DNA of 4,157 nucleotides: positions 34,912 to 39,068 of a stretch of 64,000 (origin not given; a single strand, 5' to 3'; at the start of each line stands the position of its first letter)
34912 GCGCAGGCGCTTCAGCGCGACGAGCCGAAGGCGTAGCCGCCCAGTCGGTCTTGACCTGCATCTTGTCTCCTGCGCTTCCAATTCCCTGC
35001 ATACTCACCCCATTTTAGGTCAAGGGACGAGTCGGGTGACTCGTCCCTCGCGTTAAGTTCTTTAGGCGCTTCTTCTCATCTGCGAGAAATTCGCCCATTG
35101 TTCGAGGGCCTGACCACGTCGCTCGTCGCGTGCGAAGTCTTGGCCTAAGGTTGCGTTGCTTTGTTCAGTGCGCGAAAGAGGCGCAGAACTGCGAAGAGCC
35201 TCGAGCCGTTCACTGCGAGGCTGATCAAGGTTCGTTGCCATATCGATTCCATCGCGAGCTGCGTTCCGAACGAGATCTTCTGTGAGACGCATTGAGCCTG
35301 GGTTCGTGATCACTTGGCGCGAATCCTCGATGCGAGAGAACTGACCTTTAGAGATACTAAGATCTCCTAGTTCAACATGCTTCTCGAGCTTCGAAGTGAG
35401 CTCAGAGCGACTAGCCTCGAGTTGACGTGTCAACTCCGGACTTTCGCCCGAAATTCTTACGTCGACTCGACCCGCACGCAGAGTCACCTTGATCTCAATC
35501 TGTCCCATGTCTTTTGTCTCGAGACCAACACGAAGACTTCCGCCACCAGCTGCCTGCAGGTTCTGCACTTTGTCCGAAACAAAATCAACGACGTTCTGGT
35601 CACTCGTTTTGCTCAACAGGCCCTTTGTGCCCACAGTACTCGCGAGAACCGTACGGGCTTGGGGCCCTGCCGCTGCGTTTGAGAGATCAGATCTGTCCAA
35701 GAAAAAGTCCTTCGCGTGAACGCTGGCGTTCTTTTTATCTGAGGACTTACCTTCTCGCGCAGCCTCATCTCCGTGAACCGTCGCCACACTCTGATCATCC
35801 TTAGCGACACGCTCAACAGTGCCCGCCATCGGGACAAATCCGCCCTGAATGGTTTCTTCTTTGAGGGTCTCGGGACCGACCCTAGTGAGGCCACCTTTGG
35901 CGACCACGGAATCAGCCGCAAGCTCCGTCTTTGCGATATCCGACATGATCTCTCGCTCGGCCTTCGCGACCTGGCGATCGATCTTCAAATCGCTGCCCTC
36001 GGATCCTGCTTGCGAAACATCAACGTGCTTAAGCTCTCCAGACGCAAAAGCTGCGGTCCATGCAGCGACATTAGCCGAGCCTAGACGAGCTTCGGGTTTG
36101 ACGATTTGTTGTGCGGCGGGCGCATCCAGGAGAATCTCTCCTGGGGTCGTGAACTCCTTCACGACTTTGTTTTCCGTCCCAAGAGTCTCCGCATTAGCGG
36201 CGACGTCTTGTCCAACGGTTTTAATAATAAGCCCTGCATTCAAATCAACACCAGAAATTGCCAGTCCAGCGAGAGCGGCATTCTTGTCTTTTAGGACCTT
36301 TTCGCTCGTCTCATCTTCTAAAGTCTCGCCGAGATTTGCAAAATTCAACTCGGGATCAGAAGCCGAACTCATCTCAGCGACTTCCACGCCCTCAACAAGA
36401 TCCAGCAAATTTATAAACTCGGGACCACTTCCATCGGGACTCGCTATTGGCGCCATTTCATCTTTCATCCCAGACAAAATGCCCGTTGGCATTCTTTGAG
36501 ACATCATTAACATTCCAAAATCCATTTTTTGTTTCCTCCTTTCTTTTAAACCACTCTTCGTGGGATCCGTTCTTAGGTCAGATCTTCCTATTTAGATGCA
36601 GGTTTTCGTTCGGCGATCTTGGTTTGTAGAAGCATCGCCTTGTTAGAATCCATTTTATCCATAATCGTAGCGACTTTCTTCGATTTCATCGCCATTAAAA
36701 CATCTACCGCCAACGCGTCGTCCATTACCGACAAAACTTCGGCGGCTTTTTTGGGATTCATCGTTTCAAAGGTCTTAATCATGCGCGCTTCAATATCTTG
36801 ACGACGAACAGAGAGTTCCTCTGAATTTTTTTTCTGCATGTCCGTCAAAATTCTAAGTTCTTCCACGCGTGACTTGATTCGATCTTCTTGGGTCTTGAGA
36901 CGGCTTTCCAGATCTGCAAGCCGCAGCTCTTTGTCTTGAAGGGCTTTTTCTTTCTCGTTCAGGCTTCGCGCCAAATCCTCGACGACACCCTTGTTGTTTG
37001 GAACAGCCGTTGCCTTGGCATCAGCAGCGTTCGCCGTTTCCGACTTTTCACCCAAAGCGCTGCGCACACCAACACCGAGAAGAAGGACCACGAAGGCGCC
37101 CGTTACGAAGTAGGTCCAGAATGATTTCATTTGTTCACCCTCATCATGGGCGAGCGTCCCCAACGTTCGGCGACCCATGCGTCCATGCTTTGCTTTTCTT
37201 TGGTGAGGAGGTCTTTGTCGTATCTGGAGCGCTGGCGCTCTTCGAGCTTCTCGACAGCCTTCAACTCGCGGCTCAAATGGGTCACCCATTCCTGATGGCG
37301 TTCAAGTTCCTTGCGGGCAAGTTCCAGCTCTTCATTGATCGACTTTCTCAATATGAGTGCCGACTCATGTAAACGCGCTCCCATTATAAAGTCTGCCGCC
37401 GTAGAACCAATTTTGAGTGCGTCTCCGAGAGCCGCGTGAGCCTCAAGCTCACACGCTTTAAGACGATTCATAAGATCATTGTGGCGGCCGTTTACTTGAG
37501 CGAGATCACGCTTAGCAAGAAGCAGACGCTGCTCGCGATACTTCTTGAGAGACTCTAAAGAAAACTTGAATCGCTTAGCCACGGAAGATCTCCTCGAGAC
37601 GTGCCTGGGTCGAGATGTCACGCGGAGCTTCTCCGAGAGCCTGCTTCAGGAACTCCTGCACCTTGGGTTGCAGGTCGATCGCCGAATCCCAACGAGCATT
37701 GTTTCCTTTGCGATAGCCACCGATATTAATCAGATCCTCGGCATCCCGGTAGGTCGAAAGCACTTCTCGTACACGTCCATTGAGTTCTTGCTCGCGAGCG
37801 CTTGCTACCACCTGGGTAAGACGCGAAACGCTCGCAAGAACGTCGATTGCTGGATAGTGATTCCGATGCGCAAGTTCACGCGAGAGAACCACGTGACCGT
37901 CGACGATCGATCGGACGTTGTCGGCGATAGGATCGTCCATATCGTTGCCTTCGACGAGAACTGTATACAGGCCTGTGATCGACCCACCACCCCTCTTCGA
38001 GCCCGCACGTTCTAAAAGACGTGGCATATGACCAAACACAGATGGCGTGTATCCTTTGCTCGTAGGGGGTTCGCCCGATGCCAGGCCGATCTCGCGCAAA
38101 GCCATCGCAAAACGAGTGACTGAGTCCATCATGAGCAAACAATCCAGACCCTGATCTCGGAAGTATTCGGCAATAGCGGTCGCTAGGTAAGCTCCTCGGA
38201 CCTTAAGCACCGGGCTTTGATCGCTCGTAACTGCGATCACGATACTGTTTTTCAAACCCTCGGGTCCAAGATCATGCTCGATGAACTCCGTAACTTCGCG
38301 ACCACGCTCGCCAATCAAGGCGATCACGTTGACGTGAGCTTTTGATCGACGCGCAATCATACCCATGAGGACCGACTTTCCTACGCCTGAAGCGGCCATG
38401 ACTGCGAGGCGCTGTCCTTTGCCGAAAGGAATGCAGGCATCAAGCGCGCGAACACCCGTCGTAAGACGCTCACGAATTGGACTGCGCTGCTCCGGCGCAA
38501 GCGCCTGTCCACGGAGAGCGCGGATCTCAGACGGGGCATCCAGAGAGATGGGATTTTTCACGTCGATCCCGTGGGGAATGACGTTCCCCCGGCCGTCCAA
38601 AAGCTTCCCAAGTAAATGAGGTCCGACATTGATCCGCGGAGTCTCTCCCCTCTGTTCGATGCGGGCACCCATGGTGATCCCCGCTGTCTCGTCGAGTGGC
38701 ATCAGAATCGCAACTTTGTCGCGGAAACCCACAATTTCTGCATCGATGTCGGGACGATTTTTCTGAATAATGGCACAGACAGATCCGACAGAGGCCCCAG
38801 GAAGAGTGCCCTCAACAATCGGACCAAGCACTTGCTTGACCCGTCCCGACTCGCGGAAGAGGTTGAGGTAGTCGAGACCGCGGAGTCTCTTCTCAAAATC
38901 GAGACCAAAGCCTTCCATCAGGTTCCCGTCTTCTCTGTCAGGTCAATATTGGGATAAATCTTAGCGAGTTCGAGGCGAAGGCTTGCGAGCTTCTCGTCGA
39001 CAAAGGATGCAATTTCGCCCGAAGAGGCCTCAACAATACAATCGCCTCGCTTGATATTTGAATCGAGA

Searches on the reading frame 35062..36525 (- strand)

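Call 47: search_protein_families(library=pfam, proteins=[window:35062-36525:-], max_evalue=0.00001)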
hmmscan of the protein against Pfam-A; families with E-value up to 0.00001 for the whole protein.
window:35062-36525:- (487 aa): 1 family
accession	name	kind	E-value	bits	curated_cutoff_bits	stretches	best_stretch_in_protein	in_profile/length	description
PF02120.21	Flg_hook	-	1e-09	38.5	29.8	1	320-395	4-80/85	Flagellar hook-length control protein FliK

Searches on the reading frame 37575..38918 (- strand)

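Call 77: search_protein_families(library=pfam, proteins=[window:37575-38918:-], max_evalue=0.00001)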
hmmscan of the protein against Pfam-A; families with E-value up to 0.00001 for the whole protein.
window:37575-38918:- (447 aa): 2 families
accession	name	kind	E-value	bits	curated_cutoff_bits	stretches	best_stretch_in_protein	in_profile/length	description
PF00006.31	ATP-synt_ab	-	5.2e-87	291.4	29.5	1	155-365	1-213/213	ATP synthase alpha/beta family, nucleotide-binding domain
PF18269.6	T3SS_ATPase_C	-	4e-19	68.7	22.7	1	373-442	2-71/72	T3SS EscN ATPase C-terminal domain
